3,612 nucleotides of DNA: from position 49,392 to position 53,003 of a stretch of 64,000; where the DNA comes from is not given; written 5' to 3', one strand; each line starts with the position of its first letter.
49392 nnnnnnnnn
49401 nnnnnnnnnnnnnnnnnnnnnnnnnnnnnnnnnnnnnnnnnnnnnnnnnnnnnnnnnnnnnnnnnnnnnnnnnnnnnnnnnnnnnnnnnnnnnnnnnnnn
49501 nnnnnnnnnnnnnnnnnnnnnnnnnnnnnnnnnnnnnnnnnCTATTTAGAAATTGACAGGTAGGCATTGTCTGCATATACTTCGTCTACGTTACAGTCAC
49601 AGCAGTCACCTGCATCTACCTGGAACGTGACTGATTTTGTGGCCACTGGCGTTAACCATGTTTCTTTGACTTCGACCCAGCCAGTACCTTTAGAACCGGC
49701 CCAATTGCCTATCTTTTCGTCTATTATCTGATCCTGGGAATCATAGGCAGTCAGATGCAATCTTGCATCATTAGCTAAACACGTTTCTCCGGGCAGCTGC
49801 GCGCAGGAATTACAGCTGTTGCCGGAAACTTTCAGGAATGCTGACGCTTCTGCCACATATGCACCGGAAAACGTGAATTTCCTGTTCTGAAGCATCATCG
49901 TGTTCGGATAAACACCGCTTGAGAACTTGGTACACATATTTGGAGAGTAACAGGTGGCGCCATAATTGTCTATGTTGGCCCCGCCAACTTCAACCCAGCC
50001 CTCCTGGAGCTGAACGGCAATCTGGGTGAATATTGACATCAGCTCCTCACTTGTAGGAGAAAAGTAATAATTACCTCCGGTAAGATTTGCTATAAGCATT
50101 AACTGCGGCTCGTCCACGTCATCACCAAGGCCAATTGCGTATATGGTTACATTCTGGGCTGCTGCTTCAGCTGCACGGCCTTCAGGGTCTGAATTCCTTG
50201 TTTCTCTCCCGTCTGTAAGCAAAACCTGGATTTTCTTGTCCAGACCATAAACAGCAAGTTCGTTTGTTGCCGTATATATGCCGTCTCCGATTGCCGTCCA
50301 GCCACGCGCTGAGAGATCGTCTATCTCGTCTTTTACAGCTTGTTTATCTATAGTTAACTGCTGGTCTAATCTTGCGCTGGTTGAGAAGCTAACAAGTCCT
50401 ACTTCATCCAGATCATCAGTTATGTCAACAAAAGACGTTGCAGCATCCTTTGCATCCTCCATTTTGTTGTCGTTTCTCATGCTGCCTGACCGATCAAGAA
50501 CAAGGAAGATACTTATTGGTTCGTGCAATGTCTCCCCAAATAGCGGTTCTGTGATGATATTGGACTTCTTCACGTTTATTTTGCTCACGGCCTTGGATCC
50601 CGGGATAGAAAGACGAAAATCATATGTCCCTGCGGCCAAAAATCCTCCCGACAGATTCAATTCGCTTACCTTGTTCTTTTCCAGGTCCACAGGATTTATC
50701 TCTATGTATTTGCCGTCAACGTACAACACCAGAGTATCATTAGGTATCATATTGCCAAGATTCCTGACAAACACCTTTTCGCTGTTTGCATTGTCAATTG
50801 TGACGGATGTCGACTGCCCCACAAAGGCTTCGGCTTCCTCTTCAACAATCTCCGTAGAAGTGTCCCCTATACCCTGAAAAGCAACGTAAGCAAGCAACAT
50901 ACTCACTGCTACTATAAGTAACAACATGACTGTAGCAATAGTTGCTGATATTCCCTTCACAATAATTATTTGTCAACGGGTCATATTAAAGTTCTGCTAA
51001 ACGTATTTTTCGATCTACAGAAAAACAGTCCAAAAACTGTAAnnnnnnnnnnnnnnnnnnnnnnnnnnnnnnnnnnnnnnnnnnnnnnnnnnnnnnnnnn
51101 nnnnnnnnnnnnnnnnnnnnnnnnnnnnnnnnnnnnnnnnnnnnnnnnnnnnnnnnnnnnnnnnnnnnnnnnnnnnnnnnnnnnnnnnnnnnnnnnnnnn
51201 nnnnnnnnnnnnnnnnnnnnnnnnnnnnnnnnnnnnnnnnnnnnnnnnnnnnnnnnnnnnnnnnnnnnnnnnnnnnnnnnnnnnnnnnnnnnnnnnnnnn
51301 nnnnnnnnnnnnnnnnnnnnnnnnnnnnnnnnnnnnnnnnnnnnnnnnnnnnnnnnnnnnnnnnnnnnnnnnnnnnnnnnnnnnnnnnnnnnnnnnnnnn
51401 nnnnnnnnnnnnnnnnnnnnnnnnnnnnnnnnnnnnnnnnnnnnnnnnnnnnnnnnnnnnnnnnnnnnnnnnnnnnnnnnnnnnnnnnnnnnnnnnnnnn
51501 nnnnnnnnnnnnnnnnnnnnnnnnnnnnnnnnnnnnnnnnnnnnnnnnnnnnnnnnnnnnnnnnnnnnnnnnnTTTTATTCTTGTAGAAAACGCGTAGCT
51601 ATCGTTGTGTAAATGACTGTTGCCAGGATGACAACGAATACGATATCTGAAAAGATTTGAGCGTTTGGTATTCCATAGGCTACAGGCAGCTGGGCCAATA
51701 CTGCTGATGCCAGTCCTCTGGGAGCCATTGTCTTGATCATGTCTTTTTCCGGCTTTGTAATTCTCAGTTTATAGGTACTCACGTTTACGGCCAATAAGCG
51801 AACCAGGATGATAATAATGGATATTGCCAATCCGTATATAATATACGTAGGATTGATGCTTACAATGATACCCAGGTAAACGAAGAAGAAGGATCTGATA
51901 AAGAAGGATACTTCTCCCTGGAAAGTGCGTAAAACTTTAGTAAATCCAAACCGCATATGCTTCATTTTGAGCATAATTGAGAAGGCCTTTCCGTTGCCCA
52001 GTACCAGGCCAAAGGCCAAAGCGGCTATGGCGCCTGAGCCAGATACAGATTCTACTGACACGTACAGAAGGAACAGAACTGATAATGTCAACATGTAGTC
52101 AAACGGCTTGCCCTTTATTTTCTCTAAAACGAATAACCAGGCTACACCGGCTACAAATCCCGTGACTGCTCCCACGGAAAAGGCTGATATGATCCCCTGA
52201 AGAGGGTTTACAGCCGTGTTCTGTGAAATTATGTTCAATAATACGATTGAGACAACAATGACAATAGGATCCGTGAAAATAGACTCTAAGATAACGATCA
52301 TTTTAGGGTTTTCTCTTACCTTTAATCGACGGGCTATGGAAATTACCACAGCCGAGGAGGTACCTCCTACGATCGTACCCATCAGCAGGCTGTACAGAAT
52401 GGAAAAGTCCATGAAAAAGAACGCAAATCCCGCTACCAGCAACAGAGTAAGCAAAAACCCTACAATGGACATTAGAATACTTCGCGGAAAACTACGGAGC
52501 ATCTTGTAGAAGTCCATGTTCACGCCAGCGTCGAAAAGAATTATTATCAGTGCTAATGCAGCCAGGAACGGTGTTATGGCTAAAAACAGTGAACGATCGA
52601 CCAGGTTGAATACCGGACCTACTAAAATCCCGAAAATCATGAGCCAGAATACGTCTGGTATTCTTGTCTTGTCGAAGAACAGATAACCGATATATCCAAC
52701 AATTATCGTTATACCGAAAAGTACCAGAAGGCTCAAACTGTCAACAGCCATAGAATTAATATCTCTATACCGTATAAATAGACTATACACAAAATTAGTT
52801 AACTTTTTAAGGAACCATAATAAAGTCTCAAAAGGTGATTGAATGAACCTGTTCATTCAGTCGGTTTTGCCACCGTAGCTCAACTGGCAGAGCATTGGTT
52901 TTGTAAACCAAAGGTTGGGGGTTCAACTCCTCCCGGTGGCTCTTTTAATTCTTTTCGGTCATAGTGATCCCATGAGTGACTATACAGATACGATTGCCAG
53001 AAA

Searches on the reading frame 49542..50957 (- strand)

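Call 30: search_protein_families(library=pfam, proteins=[window:49542-50957:-], max_evalue=0.00001)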
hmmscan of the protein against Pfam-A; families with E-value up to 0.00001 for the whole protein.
window:49542-50957:- (471 aa): 3 families
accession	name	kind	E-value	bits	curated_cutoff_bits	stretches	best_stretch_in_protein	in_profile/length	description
PF00092.34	VWA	-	5.6e-22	79.2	23.8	1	150-311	2-173/174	von Willebrand factor type A domain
PF13519.12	VWA_2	-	5.9e-15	56.2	27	1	151-250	2-106/107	von Willebrand factor type A domain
PF13768.12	VWA_3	-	1e-06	29.3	27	1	150-299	3-155/155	von Willebrand factor type A domain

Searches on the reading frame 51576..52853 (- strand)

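Call 30: search_protein_families(library=pfam, proteins=[window:51576-52853:-], max_evalue=0.00001)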
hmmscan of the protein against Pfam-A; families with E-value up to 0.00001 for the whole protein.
window:51576-52853:- (425 aa): 1 family
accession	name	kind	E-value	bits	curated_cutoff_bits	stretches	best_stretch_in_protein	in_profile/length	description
PF00999.27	Na_H_Exchanger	-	1.7e-44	152.7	26.2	1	50-421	4-370/375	Sodium/hydrogen exchanger, transmembrane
